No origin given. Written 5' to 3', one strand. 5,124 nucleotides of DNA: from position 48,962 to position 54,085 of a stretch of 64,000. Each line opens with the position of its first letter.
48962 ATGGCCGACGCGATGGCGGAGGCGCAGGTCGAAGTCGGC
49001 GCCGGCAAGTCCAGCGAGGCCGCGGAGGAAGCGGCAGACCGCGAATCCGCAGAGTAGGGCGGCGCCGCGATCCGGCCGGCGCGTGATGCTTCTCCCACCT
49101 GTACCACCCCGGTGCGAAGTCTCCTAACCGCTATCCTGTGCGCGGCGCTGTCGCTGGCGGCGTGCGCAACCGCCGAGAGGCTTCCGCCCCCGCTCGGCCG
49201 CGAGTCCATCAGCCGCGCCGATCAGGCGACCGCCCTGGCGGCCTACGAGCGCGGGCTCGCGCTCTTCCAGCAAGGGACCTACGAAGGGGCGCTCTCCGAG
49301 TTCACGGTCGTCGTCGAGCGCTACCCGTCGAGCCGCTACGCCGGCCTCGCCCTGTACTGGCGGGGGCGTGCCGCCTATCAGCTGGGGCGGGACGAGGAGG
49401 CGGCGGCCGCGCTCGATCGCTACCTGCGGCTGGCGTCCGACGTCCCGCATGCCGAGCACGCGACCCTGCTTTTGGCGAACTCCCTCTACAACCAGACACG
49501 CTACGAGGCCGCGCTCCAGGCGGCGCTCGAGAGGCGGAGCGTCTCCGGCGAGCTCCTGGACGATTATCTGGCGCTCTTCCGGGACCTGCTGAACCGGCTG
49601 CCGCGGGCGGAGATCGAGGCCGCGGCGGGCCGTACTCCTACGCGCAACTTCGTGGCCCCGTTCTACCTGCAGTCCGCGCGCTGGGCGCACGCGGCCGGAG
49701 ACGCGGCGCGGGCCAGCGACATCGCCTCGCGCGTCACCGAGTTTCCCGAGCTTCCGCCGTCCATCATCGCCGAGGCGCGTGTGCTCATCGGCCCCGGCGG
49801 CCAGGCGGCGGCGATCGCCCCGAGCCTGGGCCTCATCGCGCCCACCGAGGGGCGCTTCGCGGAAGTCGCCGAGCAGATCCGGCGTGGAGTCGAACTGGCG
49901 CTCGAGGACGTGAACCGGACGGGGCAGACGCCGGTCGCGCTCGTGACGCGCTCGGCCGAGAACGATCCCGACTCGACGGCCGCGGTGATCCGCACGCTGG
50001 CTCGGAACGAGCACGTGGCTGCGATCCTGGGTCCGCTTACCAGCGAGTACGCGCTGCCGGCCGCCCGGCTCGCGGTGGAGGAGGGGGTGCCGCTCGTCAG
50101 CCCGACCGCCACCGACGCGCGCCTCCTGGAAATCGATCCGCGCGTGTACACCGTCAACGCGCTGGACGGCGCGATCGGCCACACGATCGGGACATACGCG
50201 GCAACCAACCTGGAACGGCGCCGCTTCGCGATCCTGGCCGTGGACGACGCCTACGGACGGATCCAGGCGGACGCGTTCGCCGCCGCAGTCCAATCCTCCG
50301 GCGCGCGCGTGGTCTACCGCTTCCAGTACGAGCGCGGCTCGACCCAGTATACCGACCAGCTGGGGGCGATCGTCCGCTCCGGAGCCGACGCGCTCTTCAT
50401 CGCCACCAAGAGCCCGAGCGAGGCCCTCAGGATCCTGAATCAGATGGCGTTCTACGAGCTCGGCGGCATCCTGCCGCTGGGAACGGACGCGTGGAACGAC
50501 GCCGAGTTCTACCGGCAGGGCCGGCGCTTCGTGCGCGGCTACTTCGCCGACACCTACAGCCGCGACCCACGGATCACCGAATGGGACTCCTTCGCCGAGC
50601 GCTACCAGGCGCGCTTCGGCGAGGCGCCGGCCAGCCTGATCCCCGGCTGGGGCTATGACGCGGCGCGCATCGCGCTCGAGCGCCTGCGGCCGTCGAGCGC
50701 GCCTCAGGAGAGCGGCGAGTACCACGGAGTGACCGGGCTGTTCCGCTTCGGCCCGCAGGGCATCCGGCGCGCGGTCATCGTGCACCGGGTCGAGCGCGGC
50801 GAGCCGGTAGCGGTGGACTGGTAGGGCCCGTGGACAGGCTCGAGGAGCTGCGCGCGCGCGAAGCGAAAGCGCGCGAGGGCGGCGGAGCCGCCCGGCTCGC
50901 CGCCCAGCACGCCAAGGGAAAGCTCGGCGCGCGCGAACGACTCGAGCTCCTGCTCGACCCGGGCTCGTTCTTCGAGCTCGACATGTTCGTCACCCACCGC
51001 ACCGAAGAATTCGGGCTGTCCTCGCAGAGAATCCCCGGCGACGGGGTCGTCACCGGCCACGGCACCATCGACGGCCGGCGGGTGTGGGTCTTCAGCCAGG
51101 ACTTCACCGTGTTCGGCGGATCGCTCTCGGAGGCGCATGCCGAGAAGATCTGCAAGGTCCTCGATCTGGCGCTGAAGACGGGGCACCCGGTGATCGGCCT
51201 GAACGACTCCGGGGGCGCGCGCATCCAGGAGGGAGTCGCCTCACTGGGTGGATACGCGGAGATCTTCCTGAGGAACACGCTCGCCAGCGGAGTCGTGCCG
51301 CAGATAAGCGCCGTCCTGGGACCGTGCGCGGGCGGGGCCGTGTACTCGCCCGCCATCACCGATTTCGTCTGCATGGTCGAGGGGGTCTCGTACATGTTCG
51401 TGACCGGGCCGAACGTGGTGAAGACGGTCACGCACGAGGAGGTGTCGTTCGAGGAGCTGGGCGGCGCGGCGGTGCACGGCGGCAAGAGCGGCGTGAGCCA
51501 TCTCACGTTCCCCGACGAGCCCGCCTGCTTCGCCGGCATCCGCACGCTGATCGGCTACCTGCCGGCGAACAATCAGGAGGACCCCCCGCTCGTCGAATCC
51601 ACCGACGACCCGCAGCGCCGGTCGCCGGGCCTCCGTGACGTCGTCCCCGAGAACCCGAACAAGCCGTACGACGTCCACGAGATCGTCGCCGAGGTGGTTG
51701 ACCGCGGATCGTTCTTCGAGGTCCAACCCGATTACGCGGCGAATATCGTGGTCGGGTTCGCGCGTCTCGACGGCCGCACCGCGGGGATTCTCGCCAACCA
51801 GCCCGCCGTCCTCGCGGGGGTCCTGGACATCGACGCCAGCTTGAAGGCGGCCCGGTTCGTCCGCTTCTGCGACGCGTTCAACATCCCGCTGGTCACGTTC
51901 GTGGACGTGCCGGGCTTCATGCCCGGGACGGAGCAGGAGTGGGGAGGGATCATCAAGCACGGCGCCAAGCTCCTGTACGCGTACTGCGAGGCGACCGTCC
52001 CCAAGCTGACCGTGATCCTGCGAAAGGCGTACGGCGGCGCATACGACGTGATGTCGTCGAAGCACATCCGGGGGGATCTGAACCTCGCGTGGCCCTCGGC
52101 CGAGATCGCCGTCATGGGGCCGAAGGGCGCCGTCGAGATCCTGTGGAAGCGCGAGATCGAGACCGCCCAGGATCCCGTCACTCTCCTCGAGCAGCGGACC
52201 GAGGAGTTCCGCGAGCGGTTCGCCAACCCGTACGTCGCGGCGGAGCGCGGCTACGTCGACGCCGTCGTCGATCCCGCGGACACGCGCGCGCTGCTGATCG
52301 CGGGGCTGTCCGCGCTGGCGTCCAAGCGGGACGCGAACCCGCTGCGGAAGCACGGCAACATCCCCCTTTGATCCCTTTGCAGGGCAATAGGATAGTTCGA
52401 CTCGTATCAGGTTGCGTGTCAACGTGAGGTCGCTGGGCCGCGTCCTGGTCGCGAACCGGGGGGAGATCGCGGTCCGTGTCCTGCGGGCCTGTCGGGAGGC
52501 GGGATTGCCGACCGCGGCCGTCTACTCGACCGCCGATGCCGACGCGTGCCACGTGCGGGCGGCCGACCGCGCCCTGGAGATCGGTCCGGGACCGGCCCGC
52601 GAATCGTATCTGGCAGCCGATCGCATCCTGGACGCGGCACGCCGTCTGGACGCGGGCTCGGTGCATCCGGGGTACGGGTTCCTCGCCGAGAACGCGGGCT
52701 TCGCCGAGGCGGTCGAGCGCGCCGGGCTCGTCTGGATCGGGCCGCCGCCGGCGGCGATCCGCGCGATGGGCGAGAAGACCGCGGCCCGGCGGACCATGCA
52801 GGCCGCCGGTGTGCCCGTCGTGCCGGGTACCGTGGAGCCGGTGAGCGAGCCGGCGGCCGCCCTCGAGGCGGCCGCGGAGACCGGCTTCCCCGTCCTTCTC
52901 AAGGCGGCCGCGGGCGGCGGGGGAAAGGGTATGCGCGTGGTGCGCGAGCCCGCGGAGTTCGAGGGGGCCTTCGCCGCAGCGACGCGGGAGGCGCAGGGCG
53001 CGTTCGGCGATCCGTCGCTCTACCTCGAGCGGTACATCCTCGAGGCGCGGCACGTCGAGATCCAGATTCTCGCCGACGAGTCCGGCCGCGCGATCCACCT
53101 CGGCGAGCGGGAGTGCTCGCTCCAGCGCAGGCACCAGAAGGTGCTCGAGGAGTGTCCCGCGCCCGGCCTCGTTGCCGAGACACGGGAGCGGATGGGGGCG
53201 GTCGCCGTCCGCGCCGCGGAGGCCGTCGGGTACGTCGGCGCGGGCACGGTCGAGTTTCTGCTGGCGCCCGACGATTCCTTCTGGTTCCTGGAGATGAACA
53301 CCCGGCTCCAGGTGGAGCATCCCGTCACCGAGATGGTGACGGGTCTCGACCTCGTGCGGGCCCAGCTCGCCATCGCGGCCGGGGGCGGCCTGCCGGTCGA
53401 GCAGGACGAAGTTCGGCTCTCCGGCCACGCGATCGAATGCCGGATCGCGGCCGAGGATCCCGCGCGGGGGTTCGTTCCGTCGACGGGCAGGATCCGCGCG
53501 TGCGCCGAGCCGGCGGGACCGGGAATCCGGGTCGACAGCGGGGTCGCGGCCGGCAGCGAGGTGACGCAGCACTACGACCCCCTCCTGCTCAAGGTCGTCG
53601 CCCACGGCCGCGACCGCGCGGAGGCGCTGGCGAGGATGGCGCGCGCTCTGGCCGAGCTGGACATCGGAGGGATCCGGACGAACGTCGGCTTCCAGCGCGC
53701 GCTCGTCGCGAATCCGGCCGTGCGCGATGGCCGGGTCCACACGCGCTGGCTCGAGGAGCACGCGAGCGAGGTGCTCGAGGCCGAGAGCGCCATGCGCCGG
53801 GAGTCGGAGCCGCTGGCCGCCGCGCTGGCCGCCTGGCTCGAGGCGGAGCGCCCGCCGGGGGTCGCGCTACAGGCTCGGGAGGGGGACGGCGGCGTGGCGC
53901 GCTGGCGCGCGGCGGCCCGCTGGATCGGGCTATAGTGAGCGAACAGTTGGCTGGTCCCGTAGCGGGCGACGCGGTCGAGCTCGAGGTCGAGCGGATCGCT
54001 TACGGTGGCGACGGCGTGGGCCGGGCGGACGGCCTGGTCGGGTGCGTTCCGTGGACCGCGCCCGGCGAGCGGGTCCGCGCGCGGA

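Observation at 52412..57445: Acyl-CoA carboxylase / mutase cluster interrupted by an rRNA methyltransferase, with atypical BCCP and B12-domain-less mutase subunit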

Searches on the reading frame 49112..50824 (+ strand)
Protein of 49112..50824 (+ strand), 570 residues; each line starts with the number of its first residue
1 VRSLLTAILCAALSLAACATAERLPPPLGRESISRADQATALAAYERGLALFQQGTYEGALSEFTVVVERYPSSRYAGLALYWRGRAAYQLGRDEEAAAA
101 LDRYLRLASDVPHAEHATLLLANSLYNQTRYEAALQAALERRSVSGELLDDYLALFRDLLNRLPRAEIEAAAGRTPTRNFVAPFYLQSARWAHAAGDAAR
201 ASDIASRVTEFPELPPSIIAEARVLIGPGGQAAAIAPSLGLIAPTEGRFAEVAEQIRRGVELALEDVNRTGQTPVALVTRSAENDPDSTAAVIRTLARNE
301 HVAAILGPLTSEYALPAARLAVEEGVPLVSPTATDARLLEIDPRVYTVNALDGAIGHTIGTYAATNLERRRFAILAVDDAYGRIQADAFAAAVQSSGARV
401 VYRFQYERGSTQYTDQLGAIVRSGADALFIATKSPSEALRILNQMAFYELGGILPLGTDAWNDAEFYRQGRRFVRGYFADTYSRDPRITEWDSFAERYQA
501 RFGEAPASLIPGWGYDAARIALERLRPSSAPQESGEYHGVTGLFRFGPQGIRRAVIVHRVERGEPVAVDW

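Call 8: search_protein_families(library=pfam, proteins=[window:49112-50824:+])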
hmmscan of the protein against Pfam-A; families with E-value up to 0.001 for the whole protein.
window:49112-50824:+ (570 aa): 10 families
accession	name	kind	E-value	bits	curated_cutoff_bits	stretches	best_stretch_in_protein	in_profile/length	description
PF13458.12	Peripla_BP_6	-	5.6e-38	131.9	31.7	1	239-523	4-291/343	Periplasmic binding protein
PF01094.35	ANF_receptor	-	1.1e-14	54.7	25.4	1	259-446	5-198/353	Receptor family ligand binding region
PF07719.23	TPR_2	-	1.9e-08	34.3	27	1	79-109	2-32/34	Tetratricopeptide repeat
PF13525.12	YfiO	-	2.2e-08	34.6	25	1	39-133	3-97/203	Outer membrane lipoprotein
PF13371.12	TPR_9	-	2.9e-07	30.8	35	0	84-121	35-72/73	Tetratricopeptide repeat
PF13432.12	TPR_16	-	5.6e-07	30.3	32.7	1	78-111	31-64/65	Tetratricopeptide repeat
PF13174.12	TPR_6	-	9.6e-07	29.5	26.3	0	80-106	2-28/33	Tetratricopeptide repeat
PF14559.12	TPR_19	-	3.6e-05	24.5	25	1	51-109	1-56/68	Tetratricopeptide repeat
PF09976.15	TPR_21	-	6.7e-05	23.2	25.5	1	35-137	33-135/193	Tetratricopeptide repeat-like domain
PF12895.13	ANAPC3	-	0.00016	22.3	27.2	0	36-103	18-81/82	Anaphase-promoting complex, cyclosome, subunit 3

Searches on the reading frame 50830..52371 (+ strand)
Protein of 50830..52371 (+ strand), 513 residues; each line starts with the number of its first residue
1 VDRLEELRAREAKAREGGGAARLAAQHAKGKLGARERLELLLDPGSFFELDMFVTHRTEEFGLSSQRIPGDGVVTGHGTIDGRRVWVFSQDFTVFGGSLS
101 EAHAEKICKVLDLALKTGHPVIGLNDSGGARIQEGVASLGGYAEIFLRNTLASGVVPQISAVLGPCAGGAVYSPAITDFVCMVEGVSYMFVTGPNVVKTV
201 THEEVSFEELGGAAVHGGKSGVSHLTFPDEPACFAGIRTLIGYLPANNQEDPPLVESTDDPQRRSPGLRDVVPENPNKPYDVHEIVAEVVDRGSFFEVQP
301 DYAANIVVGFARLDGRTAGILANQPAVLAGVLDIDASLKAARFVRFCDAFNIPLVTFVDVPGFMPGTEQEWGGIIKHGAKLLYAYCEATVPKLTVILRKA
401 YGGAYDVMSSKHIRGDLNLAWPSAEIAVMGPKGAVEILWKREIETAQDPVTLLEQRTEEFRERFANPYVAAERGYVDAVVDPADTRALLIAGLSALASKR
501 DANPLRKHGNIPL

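Call 8: search_protein_families(library=pfam, proteins=[window:50830-52371:+])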
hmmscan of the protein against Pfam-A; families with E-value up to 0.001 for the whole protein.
window:50830-52371:+ (513 aa): 2 families
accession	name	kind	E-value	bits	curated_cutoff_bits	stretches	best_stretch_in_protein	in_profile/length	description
PF01039.27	Carboxyl_trans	-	3.4e-198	659.7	22.3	1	26-511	2-493/493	Carboxyl transferase domain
PF03255.19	ACCA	-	8.6e-14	51.8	23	1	339-445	135-237/310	Acetyl co-enzyme A carboxylase carboxyltransferase-like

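Call 11: search_protein_families(library=ncbifam, proteins=[window:50830-52371:+], max_evalue=0.01)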
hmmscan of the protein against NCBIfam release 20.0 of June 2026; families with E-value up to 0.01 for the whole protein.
window:50830-52371:+ (513 aa): 9 families
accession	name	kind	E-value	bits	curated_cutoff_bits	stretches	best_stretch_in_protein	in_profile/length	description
TIGR01117.1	mmdA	subfamily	2.1e-241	802.2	998.8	1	3-513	2-512/512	methylmalonyl-CoA decarboxylase subunit alpha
NF005530.0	PRK07189.1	equivalog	4.6e-20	71.9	228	1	31-200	15-192/303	biotin-independent malonate decarboxylase subunit beta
TIGR03133.1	malonate_beta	equivalog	7e-19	68.1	278.15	1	32-200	6-182/274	biotin-independent malonate decarboxylase subunit beta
TIGR00515.1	accD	equivalog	2e-18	66.7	317.45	1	70-203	107-241/285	acetyl-CoA carboxylase, carboxyltransferase subunit beta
NF041504.1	AccA_sub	subfamily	2.6e-15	56.5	300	2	327-444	70-183/257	carboxyltransferase subunit alpha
NF004344.0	PRK05724.1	equivalog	8.4e-13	48.2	357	1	339-444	139-240/319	acetyl-CoA carboxylase carboxyltransferase subunit alpha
TIGR00513.1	accA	equivalog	3.1e-12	46.5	319.3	1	334-443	134-239/321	acetyl-CoA carboxylase carboxyl transferase subunit alpha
NF008971.0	PRK12319.1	equivalog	4.9e-09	36.1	406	1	338-480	85-222/256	acetyl-CoA carboxylase carboxyl transferase subunit alpha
TIGR03134.1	malonate_gamma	equivalog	2.1e-07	30.7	237.15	1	283-437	3-168/258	biotin-independent malonate decarboxylase subunit gamma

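Call 51: search_solved_structures(query=window:50830-52371:+, max_evalue=1e-100, show_alignments=0)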
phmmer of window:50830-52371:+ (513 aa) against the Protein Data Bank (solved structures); distinct sequences matched with E-value up to 1e-100: 27.
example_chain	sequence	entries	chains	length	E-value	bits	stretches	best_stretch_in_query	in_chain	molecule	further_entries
1vrg_A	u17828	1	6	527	8.8e-214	714.2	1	2-513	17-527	propionyl-CoA carboxylase, beta subunit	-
3n6r_B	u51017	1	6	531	7.7e-212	707.8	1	2-513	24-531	Propionyl-CoA carboxylase, beta subunit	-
6ybp_A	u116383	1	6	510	8e-212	707.7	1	2-513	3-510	Propionyl-CoA carboxylase beta chain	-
6ybq_A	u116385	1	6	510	5.9e-209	698.3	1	2-513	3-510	Propionyl-CoA carboxylase beta chain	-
8pn8_A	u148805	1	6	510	7.8e-209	697.9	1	2-513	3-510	Propionyl-CoA carboxylase beta chain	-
8pn7_A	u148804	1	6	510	6.7e-208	694.8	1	2-513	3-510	Propionyl-CoA carboxylase beta chain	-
9wkr_G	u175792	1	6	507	2.9e-202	676.2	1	10-513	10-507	Propionyl-CoA carboxylase beta chain, mitochondrial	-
7ybu_C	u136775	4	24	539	3.7e-202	675.8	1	10-513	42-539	Propionyl-CoA carboxylase beta chain, mitochondrial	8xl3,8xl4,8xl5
1xnv_A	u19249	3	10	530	2e-199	666.8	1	3-513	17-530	propionyl-CoA carboxylase complex B subunit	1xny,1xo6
3mfm_C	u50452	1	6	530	9.1e-199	664.6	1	3-513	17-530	Propionyl-CoA carboxylase complex B subunit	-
3ibb_A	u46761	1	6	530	2.8e-198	663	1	3-513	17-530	Propionyl-CoA carboxylase complex B subunit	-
1xnw_A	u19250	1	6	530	3.5e-198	662.7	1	3-513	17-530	propionyl-CoA carboxylase complex B subunit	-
3iav_A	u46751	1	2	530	3.7e-198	662.6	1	3-513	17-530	Propionyl-CoA carboxylase complex B subunit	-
3ib9_A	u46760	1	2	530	4.8e-198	662.3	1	3-513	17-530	Propionyl-CoA carboxylase complex B subunit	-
1x0u_A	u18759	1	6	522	4.6e-193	645.8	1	4-513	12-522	hypothetical methylmalonyl-CoA decarboxylase alpha subunit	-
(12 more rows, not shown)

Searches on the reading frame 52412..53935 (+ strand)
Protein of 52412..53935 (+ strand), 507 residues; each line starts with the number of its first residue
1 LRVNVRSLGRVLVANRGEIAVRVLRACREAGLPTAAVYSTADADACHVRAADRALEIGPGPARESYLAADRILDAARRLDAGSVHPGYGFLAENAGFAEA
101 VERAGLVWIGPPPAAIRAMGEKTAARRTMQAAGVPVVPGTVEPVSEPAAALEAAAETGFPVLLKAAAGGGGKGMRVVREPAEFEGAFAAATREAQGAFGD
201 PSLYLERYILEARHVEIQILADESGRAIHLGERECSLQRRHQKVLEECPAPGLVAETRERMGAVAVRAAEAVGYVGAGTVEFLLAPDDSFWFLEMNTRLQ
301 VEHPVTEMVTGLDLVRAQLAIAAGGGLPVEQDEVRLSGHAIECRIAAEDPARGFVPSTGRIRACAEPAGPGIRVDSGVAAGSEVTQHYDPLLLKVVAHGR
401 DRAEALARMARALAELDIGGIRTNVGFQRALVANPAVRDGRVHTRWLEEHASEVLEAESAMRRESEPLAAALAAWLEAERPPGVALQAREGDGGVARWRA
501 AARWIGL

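Call 8: search_protein_families(library=pfam, proteins=[window:52412-53935:+])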
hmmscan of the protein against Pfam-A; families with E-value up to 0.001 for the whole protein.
window:52412-53935:+ (507 aa): 5 families
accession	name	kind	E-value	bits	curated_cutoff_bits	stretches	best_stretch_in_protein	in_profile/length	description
PF02786.22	CPSase_L_D2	-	2e-72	243.6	19.8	1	122-328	2-209/211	Carbamoyl-phosphate synthase L chain, ATP binding domain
PF00289.28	Biotin_carb_N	-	2.4e-41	141.1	25.5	1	9-116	3-110/110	Biotin carboxylase, N-terminal domain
PF02785.25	Biotin_carb_C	-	2.1e-38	131.2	32.4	1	342-449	1-108/108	Biotin carboxylase C-terminal domain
PF07478.18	Dala_Dala_lig_C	-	6.9e-10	39.2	24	1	150-297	28-174/204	D-ala D-ala ligase C-terminus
PF02222.28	ATP-grasp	-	1.5e-09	38.2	27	1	142-298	14-162/179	ATP-grasp domain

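Call 11: search_protein_families(library=ncbifam, proteins=[window:52412-53935:+], max_evalue=0.01)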
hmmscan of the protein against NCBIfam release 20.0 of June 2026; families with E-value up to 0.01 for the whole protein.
window:52412-53935:+ (507 aa): 39 families (the best 25 are shown)
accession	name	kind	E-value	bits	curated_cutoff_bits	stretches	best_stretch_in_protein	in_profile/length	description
NF006367.0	PRK08591.1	subfamily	4.4e-187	622.3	597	1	8-453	2-447/451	acetyl-CoA carboxylase biotin carboxylase subunit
NF006406.0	PRK08654.1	equivalog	1.8e-182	607.3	739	1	9-479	3-471/499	acetyl-CoA carboxylase biotin carboxylase subunit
TIGR00514.1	accC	equivalog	1.2e-175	584.7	626.5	1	9-452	3-446/449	acetyl-CoA carboxylase biotin carboxylase subunit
NF009554.0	PRK12999.1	equivalog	1.5e-173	579.4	965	1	8-463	5-467/1147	pyruvate carboxylase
NF009471.0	PRK12833.1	equivalog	5.2e-171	569.3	686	1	7-463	4-460/467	acetyl-CoA carboxylase biotin carboxylase subunit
NF004085.0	PRK05586.1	equivalog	5.2e-166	553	723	1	9-451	3-445/448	acetyl-CoA carboxylase biotin carboxylase subunit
TIGR01235.1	pyruv_carbox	equivalog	3.6e-155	518.2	1114.45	1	10-451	1-452/1143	pyruvate carboxylase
TIGR02712.1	urea_carbox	equivalog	1.5e-154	516.5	1303.85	1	10-452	3-444/1201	urea carboxylase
NF005525.0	PRK07178.1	equivalog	1.7e-152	508.4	768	1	10-478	4-467/471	acetyl-CoA carboxylase biotin carboxylase subunit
NF006286.0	PRK08462.1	equivalog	2.2e-148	494.8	740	1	7-450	3-444/445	acetyl-CoA carboxylase biotin carboxylase subunit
NF006287.0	PRK08463.1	equivalog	1.2e-143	479.4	775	1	10-477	4-472/479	acetyl-CoA carboxylase subunit A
NF002563.0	PRK02186.1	subfamily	2.3e-12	46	625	1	100-347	88-325/890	argininosuccinate lyase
TIGR01205.1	D_ala_D_alaTIGR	subfamily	2.2e-11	43.3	245.65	1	102-297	87-285/318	D-alanine--D-alanine ligase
NF002378.0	PRK01372.1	subfamily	4.1e-11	42.1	243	1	121-297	100-269/305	D-alanine--D-alanine ligase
NF004679.0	PRK06019.1-5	equivalog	7.8e-11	41.4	326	1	109-298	87-267/376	5-(carboxyamino)imidazole ribonucleotide synthase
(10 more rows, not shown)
